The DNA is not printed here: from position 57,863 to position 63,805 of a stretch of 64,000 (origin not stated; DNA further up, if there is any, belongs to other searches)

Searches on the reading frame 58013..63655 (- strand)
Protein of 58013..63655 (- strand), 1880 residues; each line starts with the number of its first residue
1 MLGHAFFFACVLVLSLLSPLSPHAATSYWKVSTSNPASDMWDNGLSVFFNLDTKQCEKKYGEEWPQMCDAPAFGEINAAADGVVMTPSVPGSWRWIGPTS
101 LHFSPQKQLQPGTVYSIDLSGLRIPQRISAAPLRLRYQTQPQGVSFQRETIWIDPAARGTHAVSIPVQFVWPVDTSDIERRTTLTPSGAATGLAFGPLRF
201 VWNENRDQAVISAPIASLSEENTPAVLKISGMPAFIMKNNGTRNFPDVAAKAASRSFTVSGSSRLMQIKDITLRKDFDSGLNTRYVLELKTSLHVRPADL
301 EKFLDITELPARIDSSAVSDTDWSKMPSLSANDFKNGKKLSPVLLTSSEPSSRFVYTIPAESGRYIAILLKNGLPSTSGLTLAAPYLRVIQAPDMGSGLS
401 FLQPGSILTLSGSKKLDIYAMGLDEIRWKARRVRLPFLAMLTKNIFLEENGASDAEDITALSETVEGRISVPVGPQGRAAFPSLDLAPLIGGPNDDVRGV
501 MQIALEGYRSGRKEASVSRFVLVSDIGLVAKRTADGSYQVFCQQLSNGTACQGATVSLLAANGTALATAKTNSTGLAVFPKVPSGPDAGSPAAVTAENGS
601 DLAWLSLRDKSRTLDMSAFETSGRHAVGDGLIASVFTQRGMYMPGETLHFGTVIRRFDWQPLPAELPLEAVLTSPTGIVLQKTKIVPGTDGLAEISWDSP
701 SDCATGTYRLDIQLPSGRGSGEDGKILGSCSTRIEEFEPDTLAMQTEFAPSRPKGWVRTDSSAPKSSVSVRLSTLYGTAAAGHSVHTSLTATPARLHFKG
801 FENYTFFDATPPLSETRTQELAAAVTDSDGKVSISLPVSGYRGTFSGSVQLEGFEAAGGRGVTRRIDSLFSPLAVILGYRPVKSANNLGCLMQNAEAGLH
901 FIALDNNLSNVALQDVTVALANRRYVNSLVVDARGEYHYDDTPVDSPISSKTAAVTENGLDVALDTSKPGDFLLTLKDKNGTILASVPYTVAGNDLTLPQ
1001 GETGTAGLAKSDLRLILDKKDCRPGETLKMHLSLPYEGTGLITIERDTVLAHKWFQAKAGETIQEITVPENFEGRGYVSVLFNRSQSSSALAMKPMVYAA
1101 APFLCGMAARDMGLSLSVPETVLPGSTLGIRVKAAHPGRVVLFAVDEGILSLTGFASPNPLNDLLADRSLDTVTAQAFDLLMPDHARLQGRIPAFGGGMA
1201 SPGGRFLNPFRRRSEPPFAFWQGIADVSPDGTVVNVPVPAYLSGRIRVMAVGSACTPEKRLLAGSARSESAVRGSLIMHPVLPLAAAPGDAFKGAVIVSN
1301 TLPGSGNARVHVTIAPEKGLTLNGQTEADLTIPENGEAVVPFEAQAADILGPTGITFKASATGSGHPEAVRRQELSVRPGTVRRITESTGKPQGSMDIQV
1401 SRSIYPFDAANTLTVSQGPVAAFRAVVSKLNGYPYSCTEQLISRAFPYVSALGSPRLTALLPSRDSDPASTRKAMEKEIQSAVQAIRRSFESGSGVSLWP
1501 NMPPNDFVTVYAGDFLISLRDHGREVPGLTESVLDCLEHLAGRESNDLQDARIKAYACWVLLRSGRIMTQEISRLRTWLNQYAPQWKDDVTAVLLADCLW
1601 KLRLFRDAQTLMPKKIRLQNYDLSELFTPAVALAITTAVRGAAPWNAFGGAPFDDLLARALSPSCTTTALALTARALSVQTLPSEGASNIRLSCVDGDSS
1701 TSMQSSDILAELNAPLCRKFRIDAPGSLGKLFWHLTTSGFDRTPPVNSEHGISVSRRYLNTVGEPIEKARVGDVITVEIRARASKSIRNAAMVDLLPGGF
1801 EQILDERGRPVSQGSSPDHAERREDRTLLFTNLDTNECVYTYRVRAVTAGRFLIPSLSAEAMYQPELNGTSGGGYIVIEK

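Call 96: search_protein_families(library=pfam, proteins=[window:58013-63655:-], max_evalue=0.001)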
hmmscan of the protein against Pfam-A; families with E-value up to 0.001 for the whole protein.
window:58013-63655:- (1880 aa): 7 families
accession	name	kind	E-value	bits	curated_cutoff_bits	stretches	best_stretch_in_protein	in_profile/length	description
PF17973.7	bMG10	-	2.8e-21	76.5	26.2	1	1751-1866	1-131/131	Bacterial Alpha-2-macroglobulin MG10 domain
PF11974.14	bMG3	-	4.3e-21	75.2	34.9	1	523-625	1-102/103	Bacterial alpha-2-macroglobulin MG3 domain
PF07703.20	A2M_BRD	-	2.6e-15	57.4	22.7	1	1013-1152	1-140/140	Alpha-2-macroglobulin bait region domain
PF01835.25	MG2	-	5.9e-14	52.6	32.8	1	635-713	4-81/96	MG2 domain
PF17972.7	bMG5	-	1.8e-09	38.5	26.5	1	767-872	21-127/127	Bacterial Alpha-2-macroglobulin MG5 domain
PF17962.7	bMG6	-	0.00044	20.8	23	0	885-988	5-107/112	Bacterial macroglobulin domain 6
PF13620.12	CarboxypepD_reg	-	0.00066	20.4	32.3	0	547-586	10-49/82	Carboxypeptidase regulatory-like domain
